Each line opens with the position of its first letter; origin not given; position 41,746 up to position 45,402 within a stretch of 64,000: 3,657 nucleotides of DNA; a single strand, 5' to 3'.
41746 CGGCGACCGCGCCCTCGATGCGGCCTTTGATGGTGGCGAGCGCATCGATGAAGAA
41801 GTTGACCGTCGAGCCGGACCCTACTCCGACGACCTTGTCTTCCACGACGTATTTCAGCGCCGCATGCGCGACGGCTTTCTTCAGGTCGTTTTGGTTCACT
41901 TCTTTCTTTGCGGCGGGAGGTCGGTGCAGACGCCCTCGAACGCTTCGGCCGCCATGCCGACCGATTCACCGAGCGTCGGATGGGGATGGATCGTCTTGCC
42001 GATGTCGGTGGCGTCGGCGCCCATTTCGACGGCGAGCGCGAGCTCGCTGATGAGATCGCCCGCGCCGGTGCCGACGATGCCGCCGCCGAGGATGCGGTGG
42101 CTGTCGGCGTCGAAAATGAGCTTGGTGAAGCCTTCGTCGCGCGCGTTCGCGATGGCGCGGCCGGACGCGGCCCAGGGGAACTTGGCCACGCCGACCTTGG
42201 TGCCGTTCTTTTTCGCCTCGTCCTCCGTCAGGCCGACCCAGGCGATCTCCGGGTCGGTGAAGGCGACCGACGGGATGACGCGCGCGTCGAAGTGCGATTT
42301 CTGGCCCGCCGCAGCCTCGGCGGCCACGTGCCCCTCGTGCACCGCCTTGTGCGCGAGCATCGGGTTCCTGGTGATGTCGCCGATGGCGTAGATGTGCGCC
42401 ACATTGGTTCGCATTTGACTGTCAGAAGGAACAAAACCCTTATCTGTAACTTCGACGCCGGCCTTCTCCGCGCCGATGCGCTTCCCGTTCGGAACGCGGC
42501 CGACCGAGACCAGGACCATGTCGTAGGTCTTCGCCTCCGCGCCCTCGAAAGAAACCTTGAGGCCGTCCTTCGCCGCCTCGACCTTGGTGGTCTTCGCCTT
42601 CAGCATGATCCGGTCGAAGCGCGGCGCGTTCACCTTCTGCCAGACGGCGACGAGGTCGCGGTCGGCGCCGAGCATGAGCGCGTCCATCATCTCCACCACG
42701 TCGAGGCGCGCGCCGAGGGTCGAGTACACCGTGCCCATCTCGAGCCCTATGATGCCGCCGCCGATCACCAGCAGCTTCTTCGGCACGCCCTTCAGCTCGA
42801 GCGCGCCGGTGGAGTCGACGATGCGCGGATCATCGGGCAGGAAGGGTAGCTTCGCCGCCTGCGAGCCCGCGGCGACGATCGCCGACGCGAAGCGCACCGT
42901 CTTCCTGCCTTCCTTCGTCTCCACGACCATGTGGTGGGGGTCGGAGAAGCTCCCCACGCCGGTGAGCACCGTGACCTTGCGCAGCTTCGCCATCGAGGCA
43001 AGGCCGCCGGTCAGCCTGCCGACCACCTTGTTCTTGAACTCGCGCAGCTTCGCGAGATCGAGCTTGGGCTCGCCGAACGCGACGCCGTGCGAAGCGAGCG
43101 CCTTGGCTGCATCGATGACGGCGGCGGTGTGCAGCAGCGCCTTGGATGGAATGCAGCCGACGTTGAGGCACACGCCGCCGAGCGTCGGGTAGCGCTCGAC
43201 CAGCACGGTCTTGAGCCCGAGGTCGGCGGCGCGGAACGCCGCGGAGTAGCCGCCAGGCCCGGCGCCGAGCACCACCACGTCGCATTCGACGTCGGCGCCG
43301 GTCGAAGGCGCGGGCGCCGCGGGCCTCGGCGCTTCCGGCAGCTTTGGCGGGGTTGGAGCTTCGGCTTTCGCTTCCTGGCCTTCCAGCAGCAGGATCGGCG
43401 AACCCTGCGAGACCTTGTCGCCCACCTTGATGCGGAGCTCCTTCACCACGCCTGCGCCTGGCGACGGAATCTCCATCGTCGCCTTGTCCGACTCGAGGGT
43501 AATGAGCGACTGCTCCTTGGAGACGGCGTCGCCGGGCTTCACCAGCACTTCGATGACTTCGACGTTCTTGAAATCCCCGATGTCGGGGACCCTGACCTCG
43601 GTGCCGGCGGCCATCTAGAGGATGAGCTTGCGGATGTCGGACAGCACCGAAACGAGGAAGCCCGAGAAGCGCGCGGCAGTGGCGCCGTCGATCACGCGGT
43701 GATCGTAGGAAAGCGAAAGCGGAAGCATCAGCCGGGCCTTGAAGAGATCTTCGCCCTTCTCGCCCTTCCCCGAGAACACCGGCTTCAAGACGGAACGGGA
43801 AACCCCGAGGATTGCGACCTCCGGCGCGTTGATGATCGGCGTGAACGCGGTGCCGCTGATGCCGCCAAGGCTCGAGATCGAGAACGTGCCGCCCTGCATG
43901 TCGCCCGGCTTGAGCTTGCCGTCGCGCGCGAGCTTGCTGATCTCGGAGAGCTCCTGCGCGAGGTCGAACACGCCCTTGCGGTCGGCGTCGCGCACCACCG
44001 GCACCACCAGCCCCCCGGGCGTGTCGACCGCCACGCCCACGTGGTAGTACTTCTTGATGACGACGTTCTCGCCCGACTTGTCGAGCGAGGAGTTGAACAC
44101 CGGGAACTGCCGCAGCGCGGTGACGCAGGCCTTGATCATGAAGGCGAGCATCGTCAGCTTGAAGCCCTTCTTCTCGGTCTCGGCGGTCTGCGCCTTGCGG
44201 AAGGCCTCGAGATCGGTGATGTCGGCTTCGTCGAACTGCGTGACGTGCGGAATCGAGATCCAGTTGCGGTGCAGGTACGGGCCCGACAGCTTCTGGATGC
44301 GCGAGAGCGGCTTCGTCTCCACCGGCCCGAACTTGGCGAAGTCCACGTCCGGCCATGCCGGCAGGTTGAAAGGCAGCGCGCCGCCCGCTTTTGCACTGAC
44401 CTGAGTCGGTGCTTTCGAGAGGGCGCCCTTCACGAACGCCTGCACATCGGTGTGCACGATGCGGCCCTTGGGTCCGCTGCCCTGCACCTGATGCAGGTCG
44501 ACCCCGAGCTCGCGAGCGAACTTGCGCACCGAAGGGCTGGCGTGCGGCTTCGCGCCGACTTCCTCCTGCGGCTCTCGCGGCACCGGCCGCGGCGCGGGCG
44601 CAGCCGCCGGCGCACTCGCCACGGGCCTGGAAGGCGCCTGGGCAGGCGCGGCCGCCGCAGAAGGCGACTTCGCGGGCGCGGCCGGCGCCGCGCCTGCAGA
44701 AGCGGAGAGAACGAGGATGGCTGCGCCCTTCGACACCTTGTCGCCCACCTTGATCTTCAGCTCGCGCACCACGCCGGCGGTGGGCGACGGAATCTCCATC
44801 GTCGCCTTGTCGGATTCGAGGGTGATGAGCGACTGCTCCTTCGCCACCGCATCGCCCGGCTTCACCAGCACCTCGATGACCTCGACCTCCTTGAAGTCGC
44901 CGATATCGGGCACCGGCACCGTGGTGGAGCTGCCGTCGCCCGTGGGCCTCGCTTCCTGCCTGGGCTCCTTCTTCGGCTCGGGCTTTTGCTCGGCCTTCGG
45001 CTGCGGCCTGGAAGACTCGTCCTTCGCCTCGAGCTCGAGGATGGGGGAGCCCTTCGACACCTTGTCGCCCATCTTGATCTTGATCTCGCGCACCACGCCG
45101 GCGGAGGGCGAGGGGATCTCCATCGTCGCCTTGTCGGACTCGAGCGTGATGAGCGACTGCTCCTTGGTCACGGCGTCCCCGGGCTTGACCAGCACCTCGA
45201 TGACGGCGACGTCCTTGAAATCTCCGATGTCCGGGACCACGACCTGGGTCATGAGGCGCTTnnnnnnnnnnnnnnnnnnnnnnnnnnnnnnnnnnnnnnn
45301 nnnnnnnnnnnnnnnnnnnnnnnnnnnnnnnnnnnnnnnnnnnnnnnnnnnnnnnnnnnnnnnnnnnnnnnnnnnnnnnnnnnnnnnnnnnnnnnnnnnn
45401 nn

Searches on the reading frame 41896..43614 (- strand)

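Call 70: search_protein_families(library=pfam, proteins=[window:41896-43614:-], max_evalue=0.0001)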
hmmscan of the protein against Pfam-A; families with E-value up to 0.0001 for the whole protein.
window:41896-43614:- (572 aa): 8 families
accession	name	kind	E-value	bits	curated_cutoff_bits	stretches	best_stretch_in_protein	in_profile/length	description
PF07992.20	Pyr_redox_2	-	2.2e-57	195.1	26.1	1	112-428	2-291/291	Pyridine nucleotide-disulphide oxidoreductase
PF02852.28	Pyr_redox_dim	-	2.4e-37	127.9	25.3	1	447-555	1-109/110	Pyridine nucleotide-disulphide oxidoreductase, dimerisation domain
PF00364.28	Biotin_lipoyl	-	5.6e-23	81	22.1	1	6-76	2-72/73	Biotin-requiring enzyme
PF00070.33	Pyr_redox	-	4.8e-12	46.7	22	1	280-354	1-77/82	Pyridine nucleotide-disulphide oxidoreductase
PF12831.13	FAD_oxidored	-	9e-11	42.1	27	1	112-152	1-41/416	FAD dependent oxidoreductase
PF01134.28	GIDA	-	8e-06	25.6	22.1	1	112-175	1-61/391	Glucose inhibited division protein A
PF00890.30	FAD_binding_2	-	2.5e-05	24.1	20.4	1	112-147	1-36/414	FAD binding domain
PF01946.23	Thi4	-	2.6e-05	24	26.2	1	109-158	16-66/235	Thi4 family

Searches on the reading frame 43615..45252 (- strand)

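Call 70: search_protein_families(library=pfam, proteins=[window:43615-45252:-], max_evalue=0.0001)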
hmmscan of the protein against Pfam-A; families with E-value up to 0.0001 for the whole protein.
window:43615-45252:- (545 aa): 10 families
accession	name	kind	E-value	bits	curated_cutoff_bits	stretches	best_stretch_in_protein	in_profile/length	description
PF00198.28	2-oxoacid_dh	-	4.6e-77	259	23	1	311-544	4-231/232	2-oxoacid dehydrogenases acyltransferase (catalytic domain)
PF00364.28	Biotin_lipoyl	-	4.6e-44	148.6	22.1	2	3-74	2-73/73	Biotin-requiring enzyme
PF02817.22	E3_binding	-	1.3e-17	64.1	23.7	1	236-271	1-36/36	e3 binding domain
PF13533.13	Biotin_lipoyl_2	-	9.5e-10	38.5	29.8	0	154-182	3-31/32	Biotin-lipoyl like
PF07831.19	PYNP_C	-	7.9e-09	35.5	27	0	50-81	31-60/75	Pyrimidine nucleoside phosphorylase C-terminal domain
PF01597.25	GCV_H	-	3.5e-08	33.8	22.2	0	116-171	24-80/122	Glycine cleavage H-protein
PF16576.10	HlyD_D23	-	1.6e-06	28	30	0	149-182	106-139/214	Barrel-sandwich domain of CusB or HlyD membrane-fusion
PF05896.17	NQRA_N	-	5.4e-06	27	25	0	18-58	40-79/94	NqrA N-terminal barrel-sandwich hybrid domain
PF13375.12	RnfC_N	-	7.2e-06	26.4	25.6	0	127-181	43-96/101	RnfC Barrel sandwich hybrid domain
PF13437.12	HlyD_3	-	1.7e-05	25.9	22.2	0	46-78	2-34/106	HlyD family secretion protein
